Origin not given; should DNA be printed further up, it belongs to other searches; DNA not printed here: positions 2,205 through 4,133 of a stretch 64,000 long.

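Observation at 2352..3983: MCP with a Cache/PAS-like sensory domain placed after (C-terminal to) the signalling domain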

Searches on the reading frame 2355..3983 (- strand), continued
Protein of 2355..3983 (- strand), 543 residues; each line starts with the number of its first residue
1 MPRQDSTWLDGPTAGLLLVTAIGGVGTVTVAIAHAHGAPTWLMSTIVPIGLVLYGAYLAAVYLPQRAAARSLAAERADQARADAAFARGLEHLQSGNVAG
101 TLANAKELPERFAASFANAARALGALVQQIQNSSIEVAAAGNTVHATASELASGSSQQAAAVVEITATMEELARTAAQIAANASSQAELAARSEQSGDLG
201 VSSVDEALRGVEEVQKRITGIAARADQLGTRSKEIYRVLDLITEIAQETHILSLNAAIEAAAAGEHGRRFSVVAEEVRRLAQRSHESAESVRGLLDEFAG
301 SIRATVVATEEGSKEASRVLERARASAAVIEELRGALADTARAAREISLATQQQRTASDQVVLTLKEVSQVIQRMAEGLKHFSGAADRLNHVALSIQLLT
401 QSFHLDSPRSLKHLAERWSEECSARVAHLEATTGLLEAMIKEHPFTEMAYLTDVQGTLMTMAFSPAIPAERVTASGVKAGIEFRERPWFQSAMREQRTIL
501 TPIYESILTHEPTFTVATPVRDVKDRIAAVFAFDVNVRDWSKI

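Call 24: find_encoding_contigs(protein=P0113, flank=10000, max_places=1)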
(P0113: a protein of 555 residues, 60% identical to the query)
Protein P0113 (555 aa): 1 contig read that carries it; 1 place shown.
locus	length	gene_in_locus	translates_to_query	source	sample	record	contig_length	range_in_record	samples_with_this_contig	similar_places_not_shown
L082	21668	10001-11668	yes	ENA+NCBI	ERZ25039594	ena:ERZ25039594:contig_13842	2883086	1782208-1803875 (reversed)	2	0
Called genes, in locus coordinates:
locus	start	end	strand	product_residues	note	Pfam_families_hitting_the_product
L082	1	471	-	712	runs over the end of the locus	PF00378:ECH_1, PF16113:ECH_2, PF02737:3HCDH_N, PF00725:3HCDH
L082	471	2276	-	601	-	PF00501:AMP-binding, PF23562:AMP-binding_C_3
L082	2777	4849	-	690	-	PF01839:FG-GAP (faint), PF13517:FG-GAP_3, PF07593:UnbV_ASPIC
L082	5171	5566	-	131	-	-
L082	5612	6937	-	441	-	PF03349:Toluene_X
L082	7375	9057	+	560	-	PF00015:MCPsignal, PF02743:dCache_1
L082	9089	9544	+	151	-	PF01584:CheW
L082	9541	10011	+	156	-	-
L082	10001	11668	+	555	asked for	PF00015:MCPsignal, PF22673:MCP-like_PDC_1 (weak), PF02743:dCache_1 (weak)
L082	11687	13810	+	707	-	PF01627:Hpt, PF02518:HATPase_c, PF01584:CheW, PF00072:Response_reg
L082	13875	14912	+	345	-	PF00072:Response_reg, PF01339:CheB_methylest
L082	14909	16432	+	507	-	PF00072:Response_reg, PF00990:GGDEF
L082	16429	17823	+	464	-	PF01739:CheR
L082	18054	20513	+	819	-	PF00675:Peptidase_M16, PF05193:Peptidase_M16_C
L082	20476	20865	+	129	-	PF05193:Peptidase_M16_C (faint)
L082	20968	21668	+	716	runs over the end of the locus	PF07676:PD40 (faint), PF26549:Tricorn_N, PF00930:DPPIV_N, PF01738:DLH, PF20434:BD-FAE (faint), PF00326:Peptidase_S9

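Call 25: find_encoding_contigs(protein=P0016, flank=10000, max_places=1)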
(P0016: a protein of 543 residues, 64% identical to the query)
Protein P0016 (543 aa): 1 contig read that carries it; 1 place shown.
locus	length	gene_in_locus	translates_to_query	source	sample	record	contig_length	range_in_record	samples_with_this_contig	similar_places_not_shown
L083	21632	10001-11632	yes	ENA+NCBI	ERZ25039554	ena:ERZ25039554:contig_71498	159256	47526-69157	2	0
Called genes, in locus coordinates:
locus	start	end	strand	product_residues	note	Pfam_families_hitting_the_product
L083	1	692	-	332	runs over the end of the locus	PF08240:ADH_N, PF00107:ADH_zinc_N, PF13602:ADH_zinc_N_2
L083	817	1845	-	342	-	PF00154:RecA_N, PF06745:ATPase (weak), PF08423:Rad51, PF27531:MT3502_N (weak), PF21096:RecA_C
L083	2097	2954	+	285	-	PF00903:Glyoxalase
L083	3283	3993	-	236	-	PF00072:Response_reg, PF00486:Trans_reg_C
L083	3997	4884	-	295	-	PF00512:HisKA, PF02518:HATPase_c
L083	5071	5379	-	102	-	-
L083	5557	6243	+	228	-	PF01979:Amidohydro_1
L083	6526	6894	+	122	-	PF01979:Amidohydro_1, PF07969:Amidohydro_3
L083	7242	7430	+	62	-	-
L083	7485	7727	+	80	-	PF00027:cNMP_binding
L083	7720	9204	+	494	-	PF00501:AMP-binding, PF13193:AMP-binding_C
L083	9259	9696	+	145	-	PF01584:CheW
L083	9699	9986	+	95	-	-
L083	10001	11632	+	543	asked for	PF00015:MCPsignal, PF02743:dCache_1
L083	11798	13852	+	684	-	PF01627:Hpt, PF02518:HATPase_c, PF01584:CheW, PF00072:Response_reg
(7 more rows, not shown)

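Call 66: predict_structure(alignment_id=A4)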
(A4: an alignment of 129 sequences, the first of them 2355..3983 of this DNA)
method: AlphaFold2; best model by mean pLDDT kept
length: 543 residues; sequences in the alignment: 129
mean_pLDDT: 88.4   pTM: 0.53
mean pLDDT of the five models: 88.4, 87.1, 87.1, 82.8, 82.8
residues with pLDDT >= 90: 234; 70-90: 295; 50-70: 9; < 50: 5
segments of 3 or more residues with pLDDT < 50: 1-5
pLDDT, mean of each block of 10 residues (from residue 1): 51 84 88 85 85 89 87 88 89 88 86 88 91 87 89 89 93 93 94 91 91 92 91 88 87 84 75 85 88 90 92 93 91 92 94 93 93 89 89 88 86 92 86 92 92 93 90 85 91 91 90 93 90 91 65
secondary structure, 60 per line:
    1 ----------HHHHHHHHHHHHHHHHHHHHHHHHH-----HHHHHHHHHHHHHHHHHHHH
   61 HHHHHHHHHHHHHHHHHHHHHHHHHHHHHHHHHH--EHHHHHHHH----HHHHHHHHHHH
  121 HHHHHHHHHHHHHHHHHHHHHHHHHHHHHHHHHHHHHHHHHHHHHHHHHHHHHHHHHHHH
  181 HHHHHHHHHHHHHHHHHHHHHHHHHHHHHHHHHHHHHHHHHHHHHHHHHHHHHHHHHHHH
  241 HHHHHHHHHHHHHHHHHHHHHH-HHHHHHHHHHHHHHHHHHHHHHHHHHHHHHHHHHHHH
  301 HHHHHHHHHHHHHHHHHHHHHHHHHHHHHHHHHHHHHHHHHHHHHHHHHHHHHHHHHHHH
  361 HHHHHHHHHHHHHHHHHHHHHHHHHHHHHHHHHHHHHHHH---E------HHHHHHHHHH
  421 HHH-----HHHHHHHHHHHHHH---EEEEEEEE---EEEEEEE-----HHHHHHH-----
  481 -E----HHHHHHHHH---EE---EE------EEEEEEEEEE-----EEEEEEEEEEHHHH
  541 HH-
elements in order: H11-35 H41-94 H98-105 H110-262 H264-400 H411-423 H429-442 E446-453 E457-463 H469-475 H487-495 E512-521 E527-536 H537-542

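Call 71: search_protein_families(library=pfam, proteins=[L082:9541-10011:+], max_evalue=10)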
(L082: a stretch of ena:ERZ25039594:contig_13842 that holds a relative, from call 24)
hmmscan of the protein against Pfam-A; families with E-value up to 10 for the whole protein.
L082:9541-10011:+ (156 aa): 0 families

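Call 72: search_protein_families(library=ncbifam, proteins=[window:2355-3983:-, L082:14909-16432:+, L082:16429-17823:+], max_evalue=0.001)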
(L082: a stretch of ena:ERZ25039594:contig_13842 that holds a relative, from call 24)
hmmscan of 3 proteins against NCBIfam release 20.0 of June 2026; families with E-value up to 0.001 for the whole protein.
window:2355-3983:- (543 aa): 7 families
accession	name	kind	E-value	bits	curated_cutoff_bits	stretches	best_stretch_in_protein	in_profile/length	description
NF041847.1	transduc_aer2_vibrio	equivalog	9.7e-26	90.2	1200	1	113-410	490-759/804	aerotaxis transducer Aer2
NF011622.0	PRK15048.1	equivalog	3.9e-23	82.4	900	1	93-408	230-518/553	methyl-accepting chemotaxis protein II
NF058645.1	MCPCtpMPsAe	equivalog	4.7e-23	81.8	900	1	111-404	264-557/558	methyl-accepting chemotaxis protein CtpM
NF007309.0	PRK09793.1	equivalog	1.1e-20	74.1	903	1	89-400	224-508/533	methyl-accepting chemotaxis protein IV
NF047851.1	MCPCitTducer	equivalog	6.6e-20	71.7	900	1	106-408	245-519/553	methyl-accepting chemotaxis citrate transducer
NF011615.0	PRK15041.1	equivalog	1.2e-18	67.1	947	1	125-393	265-505/554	methyl-accepting chemotaxis protein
NF050802.1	AspChtxCcaA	equivalog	6.1e-17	61.2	1300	1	194-300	531-637/700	aspartate chemotaxis receptor CcaA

L082:14909-16432:+ (507 aa): 104 families (the best 25 are shown)
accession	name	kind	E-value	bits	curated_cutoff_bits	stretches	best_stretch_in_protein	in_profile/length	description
NF007135.0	PRK09581.1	equivalog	7.7e-57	193.1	474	2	334-505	290-452/457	PleD family two-component system response regulator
NF038266.1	diguan_SiaD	equivalog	8.1e-44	149.9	290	1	328-505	86-252/252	biofilm regulation diguanylate cyclase SiaD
NF007380.0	PRK09894.1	equivalog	9.1e-42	143.4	256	1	333-505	126-284/296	diguanylate cyclase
NF047654.1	DiguCycDgcRLepto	equivalog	2e-41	141.9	500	2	328-505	125-293/295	diguanylate cyclase DgcR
TIGR00254.1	GGDEF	domain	1.5e-40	138.6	37.4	1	333-505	2-164/168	diguanylate cyclase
NF011955.1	PRK15426.1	equivalog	1.2e-34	119.5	408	1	331-505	393-558/564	cellulose biosynthesis regulator diguanylate cyclase DgcQ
NF041606.1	dguan_cyc_DgcA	equivalog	3.2e-32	111.8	370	1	331-505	173-336/340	diguanylate cyclase DgcA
NF051473.1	DigCycDgcsShew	equivalog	5.6e-28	98.2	400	1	335-505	134-288/291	diguanylate cyclase DgcS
NF007423.1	PRK09966.1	equivalog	4.7e-25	88.3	325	1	330-473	233-377/390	diguanylate cyclase DgcN/YfiN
NF007298.0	PRK09776.1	equivalog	9.1e-25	86.7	1135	1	326-505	670-842/1111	diguanylate cyclase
TIGR02154.1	PhoB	equivalog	2.2e-21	76.2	296.2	1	15-141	3-129/226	phosphate regulon transcriptional regulator PhoB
NF007599.0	PRK10245.1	equivalog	2e-20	72.6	402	1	327-503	198-365/371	diguanylate cyclase AdrA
NF007005.1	PRK09468.1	equivalog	2.9e-20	72.7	331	1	14-138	3-125/237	osmolarity response regulator transcription factor OmpR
NF045944.1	ResRegRpaBCyano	equivalog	3.3e-19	69.2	330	1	18-144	1-124/229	response regulator transcription factor RpaB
NF007474.0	PRK10060.1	equivalog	5.2e-19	67.9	782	1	324-502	225-389/663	cyclic di-GMP phosphodiesterase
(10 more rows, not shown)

L082:16429-17823:+ (464 aa): 4 families
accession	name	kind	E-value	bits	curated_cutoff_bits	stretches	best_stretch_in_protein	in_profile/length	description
NF007902.0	PRK10611.1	equivalog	7.7e-34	117.2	435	1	2-256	23-273/287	protein-glutamate O-methyltransferase CheR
TIGR02917.1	PEP_TPR_lipo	equivalog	7.6e-11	40.6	312.2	1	336-430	162-256/899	XrtA/PEP-CTERM system TPR-repeat protein PrsT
NF033762.1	social_mot_Tgl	equivalog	1.8e-05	24.2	225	1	346-429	44-128/252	social motility TPR repeat lipoprotein Tgl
TIGR02552.1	LcrH_SycD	equivalog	0.00034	20.3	104.8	1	374-430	59-115/136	SycD/LcrH family type III secretion system chaperone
